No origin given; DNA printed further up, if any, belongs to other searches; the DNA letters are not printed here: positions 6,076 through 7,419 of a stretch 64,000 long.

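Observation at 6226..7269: Eukaryote-type arginine (phosphagen) kinase in a bacterial context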

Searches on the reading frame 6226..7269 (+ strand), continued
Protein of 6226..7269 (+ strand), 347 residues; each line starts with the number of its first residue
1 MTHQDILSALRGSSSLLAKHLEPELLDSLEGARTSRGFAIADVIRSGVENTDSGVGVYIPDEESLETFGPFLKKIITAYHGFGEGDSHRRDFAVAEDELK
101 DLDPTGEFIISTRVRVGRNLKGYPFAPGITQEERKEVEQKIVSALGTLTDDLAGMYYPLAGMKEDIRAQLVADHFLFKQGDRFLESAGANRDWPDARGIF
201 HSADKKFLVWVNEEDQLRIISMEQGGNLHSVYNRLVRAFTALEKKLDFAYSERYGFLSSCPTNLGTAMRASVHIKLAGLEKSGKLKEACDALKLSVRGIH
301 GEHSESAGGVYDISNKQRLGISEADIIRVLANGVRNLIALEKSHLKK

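Call 28: search_solved_structures(query=window:6226-7266:+, max_evalue=1e-110, show_alignments=5)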
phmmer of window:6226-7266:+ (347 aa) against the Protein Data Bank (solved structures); distinct sequences matched with E-value up to 1e-110: 8.
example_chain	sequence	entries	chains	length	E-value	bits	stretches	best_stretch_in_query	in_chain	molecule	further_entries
4rf6_A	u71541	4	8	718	3e-223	743.1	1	14-343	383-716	Arginine kinase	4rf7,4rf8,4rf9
4wo8_A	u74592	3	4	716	3.4e-175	585.2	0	17-342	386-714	Taurocyamine kinase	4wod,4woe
1rl9_A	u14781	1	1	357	2.3e-114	385.3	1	13-343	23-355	Arginine kinase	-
1p52_A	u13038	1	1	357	7.1e-114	383.7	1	13-343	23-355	Arginine kinase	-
1bg0_A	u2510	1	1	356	2.5e-113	381.9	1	13-343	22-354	ARGININE KINASE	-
1m15_A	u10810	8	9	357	2.5e-113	381.8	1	13-343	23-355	arginine kinase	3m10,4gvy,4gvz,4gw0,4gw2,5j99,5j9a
1p50_A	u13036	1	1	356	6.6e-113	380.5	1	13-343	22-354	Arginine kinase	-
1sd0_A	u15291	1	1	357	4.6e-112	377.7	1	13-343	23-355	Arginine kinase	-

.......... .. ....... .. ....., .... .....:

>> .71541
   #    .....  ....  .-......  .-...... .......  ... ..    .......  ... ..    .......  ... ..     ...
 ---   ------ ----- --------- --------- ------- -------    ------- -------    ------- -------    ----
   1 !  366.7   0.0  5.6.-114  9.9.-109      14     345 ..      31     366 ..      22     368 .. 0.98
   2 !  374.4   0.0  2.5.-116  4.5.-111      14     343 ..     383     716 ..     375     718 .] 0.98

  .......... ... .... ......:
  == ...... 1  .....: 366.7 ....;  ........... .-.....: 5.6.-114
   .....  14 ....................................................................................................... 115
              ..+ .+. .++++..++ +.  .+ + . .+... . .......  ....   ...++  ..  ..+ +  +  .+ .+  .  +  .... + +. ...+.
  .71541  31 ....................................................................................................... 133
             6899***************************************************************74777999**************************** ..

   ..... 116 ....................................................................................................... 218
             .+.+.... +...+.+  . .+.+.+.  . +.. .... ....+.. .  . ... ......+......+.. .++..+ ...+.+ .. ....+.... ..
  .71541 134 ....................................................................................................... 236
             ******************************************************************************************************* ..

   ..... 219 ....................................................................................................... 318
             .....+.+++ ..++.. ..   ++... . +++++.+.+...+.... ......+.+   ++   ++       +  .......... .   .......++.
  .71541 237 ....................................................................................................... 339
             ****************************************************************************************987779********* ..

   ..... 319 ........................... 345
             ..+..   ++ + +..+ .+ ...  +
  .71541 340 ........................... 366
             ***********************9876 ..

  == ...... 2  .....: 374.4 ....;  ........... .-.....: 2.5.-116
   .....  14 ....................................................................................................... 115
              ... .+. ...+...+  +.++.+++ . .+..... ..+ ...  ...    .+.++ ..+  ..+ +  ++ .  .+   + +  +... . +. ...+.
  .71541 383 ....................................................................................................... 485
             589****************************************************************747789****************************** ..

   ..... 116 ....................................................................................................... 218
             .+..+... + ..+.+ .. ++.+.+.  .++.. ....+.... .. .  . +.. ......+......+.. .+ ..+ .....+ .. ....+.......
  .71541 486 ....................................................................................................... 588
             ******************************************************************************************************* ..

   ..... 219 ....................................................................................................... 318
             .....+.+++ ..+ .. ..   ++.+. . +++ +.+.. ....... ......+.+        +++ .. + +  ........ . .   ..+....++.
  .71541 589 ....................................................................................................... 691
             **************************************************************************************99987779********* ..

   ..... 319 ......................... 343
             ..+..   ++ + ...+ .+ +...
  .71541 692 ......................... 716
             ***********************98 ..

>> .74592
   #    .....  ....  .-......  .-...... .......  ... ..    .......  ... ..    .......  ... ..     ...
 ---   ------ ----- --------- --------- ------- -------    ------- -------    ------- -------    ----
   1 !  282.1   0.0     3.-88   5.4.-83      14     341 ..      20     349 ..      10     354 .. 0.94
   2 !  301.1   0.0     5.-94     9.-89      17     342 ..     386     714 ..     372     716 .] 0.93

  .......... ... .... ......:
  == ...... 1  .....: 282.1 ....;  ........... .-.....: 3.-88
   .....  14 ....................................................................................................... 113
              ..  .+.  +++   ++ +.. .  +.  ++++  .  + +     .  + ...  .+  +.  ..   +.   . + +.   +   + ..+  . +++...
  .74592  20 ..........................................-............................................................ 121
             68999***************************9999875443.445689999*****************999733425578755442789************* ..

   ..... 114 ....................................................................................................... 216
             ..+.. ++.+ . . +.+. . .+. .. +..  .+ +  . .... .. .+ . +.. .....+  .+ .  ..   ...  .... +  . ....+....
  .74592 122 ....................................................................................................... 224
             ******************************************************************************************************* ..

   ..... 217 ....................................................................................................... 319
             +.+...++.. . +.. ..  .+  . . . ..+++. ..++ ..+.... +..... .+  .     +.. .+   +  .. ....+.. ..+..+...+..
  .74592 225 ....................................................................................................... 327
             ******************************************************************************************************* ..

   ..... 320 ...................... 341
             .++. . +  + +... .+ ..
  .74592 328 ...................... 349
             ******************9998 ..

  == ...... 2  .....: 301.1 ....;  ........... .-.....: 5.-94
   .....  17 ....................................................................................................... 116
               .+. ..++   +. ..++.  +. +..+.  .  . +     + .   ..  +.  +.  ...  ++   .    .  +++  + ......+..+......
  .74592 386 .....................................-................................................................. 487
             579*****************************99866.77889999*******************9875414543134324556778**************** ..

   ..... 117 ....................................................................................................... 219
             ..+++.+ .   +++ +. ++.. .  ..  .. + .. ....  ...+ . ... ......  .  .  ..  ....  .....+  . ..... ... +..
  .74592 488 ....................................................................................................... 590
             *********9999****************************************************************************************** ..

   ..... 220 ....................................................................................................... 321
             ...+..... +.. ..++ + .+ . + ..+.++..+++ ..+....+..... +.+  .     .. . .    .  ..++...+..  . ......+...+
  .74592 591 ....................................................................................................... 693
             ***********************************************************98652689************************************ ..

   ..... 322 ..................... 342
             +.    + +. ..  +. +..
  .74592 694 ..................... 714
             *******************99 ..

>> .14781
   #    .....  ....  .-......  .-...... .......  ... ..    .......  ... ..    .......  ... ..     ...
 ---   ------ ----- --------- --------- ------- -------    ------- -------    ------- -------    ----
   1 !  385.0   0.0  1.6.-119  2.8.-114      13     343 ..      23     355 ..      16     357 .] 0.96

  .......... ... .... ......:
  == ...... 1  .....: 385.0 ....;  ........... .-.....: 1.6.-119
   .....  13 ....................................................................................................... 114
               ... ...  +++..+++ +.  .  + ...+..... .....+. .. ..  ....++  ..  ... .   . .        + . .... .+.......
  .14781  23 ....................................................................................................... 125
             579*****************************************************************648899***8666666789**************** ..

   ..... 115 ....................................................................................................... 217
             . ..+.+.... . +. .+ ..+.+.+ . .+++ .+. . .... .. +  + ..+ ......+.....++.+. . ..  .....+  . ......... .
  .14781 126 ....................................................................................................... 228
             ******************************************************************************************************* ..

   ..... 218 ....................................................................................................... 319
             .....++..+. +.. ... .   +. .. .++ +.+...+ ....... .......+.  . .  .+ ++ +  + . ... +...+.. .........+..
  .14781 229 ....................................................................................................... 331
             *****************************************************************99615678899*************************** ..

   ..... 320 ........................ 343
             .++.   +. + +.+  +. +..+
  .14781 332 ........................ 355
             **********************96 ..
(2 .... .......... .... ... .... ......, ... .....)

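Call 35: find_encoding_contigs(protein=P0003, flank=6000, max_places=3)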
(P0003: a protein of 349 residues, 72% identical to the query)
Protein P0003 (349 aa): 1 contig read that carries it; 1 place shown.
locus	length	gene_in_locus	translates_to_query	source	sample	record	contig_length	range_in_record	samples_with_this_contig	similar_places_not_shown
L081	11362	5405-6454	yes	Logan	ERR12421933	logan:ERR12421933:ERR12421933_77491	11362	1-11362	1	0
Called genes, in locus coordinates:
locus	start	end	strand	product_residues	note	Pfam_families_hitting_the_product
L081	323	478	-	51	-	-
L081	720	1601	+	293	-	PF03462:PCRF, PF00472:RF-1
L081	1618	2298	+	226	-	PF00005:ABC_tran, PF13304:AAA_21 (weak)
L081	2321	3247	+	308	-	PF18075:FtsX_ECD, PF02687:FtsX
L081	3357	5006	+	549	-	PF06418:CTP_synth_N, PF00117:GATase, PF07722:Peptidase_C26 (weak)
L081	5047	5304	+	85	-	PF23477:zf_Tbcl_2 (weak)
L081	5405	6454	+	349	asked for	PF02807:ATP-gua_PtransN, PF00217:ATP-gua_Ptrans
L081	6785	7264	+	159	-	PF00583:Acetyltransf_1, PF13673:Acetyltransf_10 (weak), PF13508:Acetyltransf_7 (weak)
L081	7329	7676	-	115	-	-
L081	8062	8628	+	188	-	PF06821:Ser_hydrolase, PF00561:Abhydrolase_1 (faint)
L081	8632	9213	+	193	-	PF01209:Ubie_methyltran (weak), PF02475:TRM5-TYW2_MTfase (weak), PF03602:Cons_hypoth95, PF12847:Methyltransf_18 (weak), PF13847:Methyltransf_31 (weak), PF09445:Methyltransf_15, PF13649:Methyltransf_25, PF08241:Methyltransf_11 (weak), +1 more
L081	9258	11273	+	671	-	PF00122:E1-E2_ATPase, PF00702:Hydrolase, PF08282:Hydrolase_3 (faint)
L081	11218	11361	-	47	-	?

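Call 36: find_encoding_contigs(protein=P0043, flank=6000, max_places=3)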
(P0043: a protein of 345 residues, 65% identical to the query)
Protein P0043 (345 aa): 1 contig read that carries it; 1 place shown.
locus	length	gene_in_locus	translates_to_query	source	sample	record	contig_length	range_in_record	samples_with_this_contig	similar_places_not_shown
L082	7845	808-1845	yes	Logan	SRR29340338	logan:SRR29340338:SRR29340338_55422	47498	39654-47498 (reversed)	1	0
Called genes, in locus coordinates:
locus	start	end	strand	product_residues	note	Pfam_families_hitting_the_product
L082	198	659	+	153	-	PF00313:CSD, PF08206:OB_RNB (faint), PF00313:CSD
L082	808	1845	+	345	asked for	PF02807:ATP-gua_PtransN, PF00217:ATP-gua_Ptrans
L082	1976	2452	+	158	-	PF00293:NUDIX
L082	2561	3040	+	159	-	-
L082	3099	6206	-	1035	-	PF00873:ACR_tran, PF03176:MMPL (faint), PF02355:SecD_SecF_C (faint)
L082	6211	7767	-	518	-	PF25881:HH_YBHG (faint)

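Call 48: search_dna_similar(query=window:6226-7266:+, collection=plasmids, mode=protein, max_evalue=1e-20, max_rows=15)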
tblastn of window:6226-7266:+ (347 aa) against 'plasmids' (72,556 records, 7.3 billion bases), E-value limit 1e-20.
Records with a match: 20; places in all: 20; records where one place covers at least 80% of the query: 1.
Best place of each record, by identity: <60% 20.
By first word of the organism name: Clostridioides 12; Bacillus 3; Candidatus 1; Paenibacillus 1; Monoglobus 1; Acetoanaerobium 1; Staphylococcus 1.
By predicted mobility (MOB-suite, as given by PLSDB): non-mobilizable 20.
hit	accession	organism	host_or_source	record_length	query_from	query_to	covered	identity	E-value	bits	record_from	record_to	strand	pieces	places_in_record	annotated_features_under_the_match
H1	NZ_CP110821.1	Candidatus Bandiella woodruffii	Euplotes woodruffi,mixed host and ...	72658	34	337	88%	40.8%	2e-67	236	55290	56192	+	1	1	hypothetical protein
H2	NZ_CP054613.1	Paenibacillus cellulosilyticus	cell culture,soil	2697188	97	347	72%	34.0%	1e-30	130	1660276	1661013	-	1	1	none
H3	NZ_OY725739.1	Monoglobus pectinilyticus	-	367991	106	342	68%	34.4%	4e-30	128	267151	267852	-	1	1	protein arginine kinase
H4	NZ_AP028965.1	Bacillus subtilis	soil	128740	99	343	71%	30.7%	1e-22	106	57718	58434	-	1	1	mcsB: protein arginine kinase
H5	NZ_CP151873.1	Bacillus thuringiensis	tobacco,mixed culture,leaves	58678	104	342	69%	31.0%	1e-25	115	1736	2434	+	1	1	protein arginine kinase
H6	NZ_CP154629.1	Acetoanaerobium noterae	cell culture,Sludge of a digestion ...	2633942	103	341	69%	30.6%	8e-25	112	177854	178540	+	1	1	none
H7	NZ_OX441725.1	Staphylococcus aureus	Sus scrofa,bacterial culture,Dust sample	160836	108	347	69%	30.1%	7e-24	110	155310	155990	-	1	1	protein arginine kinase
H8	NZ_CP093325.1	Bacillus sp. N5-665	whole organism,peat soil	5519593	104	342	69%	30.2%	3e-24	111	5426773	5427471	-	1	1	none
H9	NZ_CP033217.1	Clostridioides difficile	Homo sapiens,stool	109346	108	341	67%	29.3%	4e-26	116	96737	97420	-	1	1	protein arginine kinase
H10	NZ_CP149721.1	Clostridioides difficile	Homo sapiens,single cell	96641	108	341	67%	28.9%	3e-26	117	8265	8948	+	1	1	protein arginine kinase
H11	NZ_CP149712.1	Clostridioides difficile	-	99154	108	341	67%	28.9%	3e-26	117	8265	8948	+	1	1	protein arginine kinase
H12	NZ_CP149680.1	Clostridioides difficile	-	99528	108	341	67%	28.9%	3e-26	117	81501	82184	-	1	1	protein arginine kinase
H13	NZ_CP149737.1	Clostridioides difficile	Homo sapiens,single cell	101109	108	341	67%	28.9%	3e-26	117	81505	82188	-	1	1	protein arginine kinase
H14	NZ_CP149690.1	Clostridioides difficile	-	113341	108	341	67%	28.9%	3e-26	117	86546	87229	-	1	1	protein arginine kinase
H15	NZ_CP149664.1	Clostridioides difficile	-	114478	108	341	67%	28.9%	3e-26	117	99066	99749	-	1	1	protein arginine kinase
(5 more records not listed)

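Call 49: search_dna_similar(query=window:6226-7266:+, collection=phages, mode=protein, max_evalue=1e-10, max_rows=15)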
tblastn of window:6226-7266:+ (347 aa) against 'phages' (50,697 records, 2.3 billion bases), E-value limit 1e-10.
Records with a match: 9; places in all: 9; records where one place covers at least 80% of the query: 0.
Best place of each record, by identity: <60% 9.
By first word of the organism name: Bacteriophage 4; Listeria 3; Staphylococcus 2.
By host as written in the record: - 4; Listeria monocytogenes 3; Staphylococcus aureus 2.
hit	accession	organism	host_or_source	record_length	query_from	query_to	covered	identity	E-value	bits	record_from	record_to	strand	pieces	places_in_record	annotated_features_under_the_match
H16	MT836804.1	Bacteriophage sp.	human fecal samples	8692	107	343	68%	31.3%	2e-23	107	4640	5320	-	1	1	record has no annotation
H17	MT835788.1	Bacteriophage sp.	human fecal samples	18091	103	342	69%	30.8%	5e-23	105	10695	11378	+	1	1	record has no annotation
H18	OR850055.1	Staphylococcus phage SA 1298 Kay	Staphylococcus aureus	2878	108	347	69%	30.1%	2e-24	109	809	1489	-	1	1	record has no annotation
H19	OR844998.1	Staphylococcus phage SA 1306 Kay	Staphylococcus aureus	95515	108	347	69%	30.1%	3e-24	109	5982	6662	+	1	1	record has no annotation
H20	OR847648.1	Listeria phage LM 4-11-1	Listeria monocytogenes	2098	107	342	68%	30.2%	2e-21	100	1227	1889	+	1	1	record has no annotation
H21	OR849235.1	Listeria phage LM 4-14-1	Listeria monocytogenes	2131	107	342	68%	30.2%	2e-21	100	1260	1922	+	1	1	record has no annotation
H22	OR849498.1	Listeria phage LM 4-14-1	Listeria monocytogenes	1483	107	342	68%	29.8%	5e-22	102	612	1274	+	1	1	record has no annotation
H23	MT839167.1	Bacteriophage sp.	human fecal samples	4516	107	346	69%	28.5%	3e-17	89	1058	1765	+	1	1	record has no annotation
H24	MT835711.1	Bacteriophage sp.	human fecal samples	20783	107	323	63%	28.2%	3e-13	77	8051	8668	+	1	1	record has no annotation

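Call 50: find_related_loci(query=A1, collection=viral_contigs, flank=5000)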
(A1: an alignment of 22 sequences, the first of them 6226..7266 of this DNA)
Query A1 (347 aa) in viral_contigs; peptide patterns used: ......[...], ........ (x = any residue, [..] = any of these).
62 stretches matched a pattern, but none encodes a relative of the query by tblastn (E <= 1e-3).

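Call 52: predict_structure(alignment_id=A1)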
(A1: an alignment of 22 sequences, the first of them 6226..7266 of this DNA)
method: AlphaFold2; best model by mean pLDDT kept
length: 347 residues; sequences in the alignment: 22
mean_pLDDT: 89.3   pTM: 0.86
mean pLDDT of the five models: 89.3, 87.2, 86.6, 85.0, 84.6
residues with pLDDT >= 90: 242; 70-90: 83; 50-70: 19; < 50: 3
segments of 3 or more residues with pLDDT < 50: none
pLDDT, mean of each block of 10 residues (from residue 1): 89 92 93 94 90 87 94 94 91 86 95 94 91 92 96 93 85 59 71 82 92 84 95 95 96 92 88 95 95 87 63 91 94 97 92
secondary structure, 60 per line:
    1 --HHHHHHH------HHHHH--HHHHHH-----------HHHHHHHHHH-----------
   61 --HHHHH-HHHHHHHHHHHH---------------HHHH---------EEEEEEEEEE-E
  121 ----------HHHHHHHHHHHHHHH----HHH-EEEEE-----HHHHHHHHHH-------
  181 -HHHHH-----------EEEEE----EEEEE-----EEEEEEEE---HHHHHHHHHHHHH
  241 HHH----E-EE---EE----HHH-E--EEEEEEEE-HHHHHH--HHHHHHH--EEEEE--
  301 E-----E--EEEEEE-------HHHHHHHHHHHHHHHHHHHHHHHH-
elements in order: H3-9 H16-20 H23-28 H40-49 H63-67 H69-80 H96-99 E109-118 H131-145 E154-158 H164-173 H182-186 E198-202 E207-211 E217-224 H228-243 E268-275 H277-282 H285-291 E294-298 E310-315 H323-346
